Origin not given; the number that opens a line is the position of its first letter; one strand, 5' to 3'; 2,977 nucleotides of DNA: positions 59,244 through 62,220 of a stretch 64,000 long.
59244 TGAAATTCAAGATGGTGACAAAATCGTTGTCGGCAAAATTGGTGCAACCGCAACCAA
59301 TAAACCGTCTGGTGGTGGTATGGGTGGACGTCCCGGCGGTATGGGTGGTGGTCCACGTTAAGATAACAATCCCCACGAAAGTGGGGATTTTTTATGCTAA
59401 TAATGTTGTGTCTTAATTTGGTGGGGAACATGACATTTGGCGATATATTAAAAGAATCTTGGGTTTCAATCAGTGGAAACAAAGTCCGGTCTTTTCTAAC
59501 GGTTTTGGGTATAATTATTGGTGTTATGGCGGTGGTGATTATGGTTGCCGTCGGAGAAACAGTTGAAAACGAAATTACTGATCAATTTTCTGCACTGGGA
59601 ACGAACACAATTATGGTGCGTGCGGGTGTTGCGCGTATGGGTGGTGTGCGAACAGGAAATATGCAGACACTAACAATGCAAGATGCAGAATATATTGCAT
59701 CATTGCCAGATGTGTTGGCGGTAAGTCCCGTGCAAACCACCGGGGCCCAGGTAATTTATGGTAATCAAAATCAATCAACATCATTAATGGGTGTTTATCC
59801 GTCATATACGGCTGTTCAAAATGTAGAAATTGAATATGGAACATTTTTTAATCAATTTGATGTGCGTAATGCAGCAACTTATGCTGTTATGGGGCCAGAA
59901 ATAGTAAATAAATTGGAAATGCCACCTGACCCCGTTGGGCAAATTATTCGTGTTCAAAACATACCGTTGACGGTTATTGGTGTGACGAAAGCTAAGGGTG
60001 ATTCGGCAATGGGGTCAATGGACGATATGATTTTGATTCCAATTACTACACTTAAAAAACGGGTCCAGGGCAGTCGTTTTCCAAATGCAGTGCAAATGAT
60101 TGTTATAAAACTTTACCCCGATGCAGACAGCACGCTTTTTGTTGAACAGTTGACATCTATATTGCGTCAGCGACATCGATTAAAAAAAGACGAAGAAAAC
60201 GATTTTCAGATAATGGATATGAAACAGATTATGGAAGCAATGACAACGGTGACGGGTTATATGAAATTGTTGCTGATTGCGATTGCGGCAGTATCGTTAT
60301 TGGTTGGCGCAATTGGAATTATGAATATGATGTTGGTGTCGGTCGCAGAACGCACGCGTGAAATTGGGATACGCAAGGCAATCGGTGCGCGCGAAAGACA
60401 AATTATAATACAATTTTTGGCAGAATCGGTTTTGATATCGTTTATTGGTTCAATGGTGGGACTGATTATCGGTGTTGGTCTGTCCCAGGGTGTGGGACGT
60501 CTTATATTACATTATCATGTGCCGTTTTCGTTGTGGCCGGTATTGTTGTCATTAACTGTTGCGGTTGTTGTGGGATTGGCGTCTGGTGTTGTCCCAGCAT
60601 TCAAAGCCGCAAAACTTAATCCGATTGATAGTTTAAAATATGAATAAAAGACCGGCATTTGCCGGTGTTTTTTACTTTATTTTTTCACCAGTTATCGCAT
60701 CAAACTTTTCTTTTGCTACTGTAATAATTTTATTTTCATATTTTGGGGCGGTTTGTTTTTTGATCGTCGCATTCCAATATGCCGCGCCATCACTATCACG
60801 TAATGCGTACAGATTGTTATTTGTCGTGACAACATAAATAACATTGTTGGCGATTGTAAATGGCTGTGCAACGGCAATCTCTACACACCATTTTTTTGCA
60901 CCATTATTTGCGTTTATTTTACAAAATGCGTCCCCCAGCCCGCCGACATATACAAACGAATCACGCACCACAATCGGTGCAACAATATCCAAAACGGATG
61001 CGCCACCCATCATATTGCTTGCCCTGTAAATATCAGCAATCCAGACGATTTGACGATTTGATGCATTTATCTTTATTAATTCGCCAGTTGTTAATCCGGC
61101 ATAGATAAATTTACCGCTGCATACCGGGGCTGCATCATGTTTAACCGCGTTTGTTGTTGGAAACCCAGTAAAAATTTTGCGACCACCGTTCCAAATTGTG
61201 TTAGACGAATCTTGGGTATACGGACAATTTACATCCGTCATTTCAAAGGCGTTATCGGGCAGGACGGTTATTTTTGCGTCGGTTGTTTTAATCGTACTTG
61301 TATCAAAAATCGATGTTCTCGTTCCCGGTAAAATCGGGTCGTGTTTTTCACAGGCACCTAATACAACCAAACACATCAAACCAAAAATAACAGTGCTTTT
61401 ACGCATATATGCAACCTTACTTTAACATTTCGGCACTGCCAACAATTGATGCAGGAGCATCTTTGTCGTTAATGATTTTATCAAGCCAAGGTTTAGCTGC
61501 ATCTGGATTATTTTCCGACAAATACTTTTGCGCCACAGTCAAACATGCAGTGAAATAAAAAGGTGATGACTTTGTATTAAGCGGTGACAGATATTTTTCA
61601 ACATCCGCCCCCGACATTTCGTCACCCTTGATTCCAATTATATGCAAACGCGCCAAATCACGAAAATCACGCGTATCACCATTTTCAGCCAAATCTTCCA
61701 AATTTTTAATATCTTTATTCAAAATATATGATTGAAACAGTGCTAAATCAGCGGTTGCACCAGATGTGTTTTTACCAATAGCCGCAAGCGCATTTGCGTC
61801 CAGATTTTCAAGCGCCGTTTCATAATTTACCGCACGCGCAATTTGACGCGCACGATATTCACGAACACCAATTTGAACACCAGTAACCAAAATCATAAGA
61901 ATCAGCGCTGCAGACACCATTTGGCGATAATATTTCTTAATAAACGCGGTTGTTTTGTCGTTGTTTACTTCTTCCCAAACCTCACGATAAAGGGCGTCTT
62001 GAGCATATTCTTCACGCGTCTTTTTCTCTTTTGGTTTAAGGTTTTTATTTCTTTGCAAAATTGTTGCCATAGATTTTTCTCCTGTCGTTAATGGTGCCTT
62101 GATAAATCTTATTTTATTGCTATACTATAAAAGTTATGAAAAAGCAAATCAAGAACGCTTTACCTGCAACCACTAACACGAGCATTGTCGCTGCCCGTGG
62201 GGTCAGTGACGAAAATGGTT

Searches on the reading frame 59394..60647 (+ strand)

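Call 53: search_protein_families(library=pfam, proteins=[window:59394-60647:+], max_evalue=0.001)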
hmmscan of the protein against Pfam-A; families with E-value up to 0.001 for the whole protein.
window:59394-60647:+ (417 aa): 2 families
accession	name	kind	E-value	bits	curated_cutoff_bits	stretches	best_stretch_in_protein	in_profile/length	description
PF12704.14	MacB_PCD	-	1.5e-45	156.5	27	1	33-255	1-206/207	MacB-like periplasmic core domain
PF02687.27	FtsX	-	2.1e-22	79.8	25.5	1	296-410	2-120/120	FtsX-like permease C-terminal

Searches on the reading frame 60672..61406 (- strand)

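Call 53: search_protein_families(library=pfam, proteins=[window:60672-61406:-], max_evalue=0.001)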
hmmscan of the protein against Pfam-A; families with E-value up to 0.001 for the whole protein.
window:60672-61406:- (244 aa): 2 families
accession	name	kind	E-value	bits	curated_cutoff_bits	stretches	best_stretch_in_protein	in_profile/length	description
PF13360.13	PQQ_2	-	1.8e-12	47.8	27.6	1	87-212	107-232/233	Outer membrane protein assembly factor BamB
PF13570.13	Beta-prop_ACSF4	-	7.4e-07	29.3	133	1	81-217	86-214/329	Beta-alanine-activating enzyme, beta-propeller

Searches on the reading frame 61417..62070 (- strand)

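Call 53: search_protein_families(library=pfam, proteins=[window:61417-62070:-], max_evalue=0.001)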
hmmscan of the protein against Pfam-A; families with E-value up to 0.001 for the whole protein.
window:61417-62070:- (217 aa): 1 family
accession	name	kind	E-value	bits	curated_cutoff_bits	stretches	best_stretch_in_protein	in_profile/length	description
PF10858.15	DUF2659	-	2.9e-06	27.6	27.7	1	154-217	150-213/216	Protein of unknown function (DUF2659)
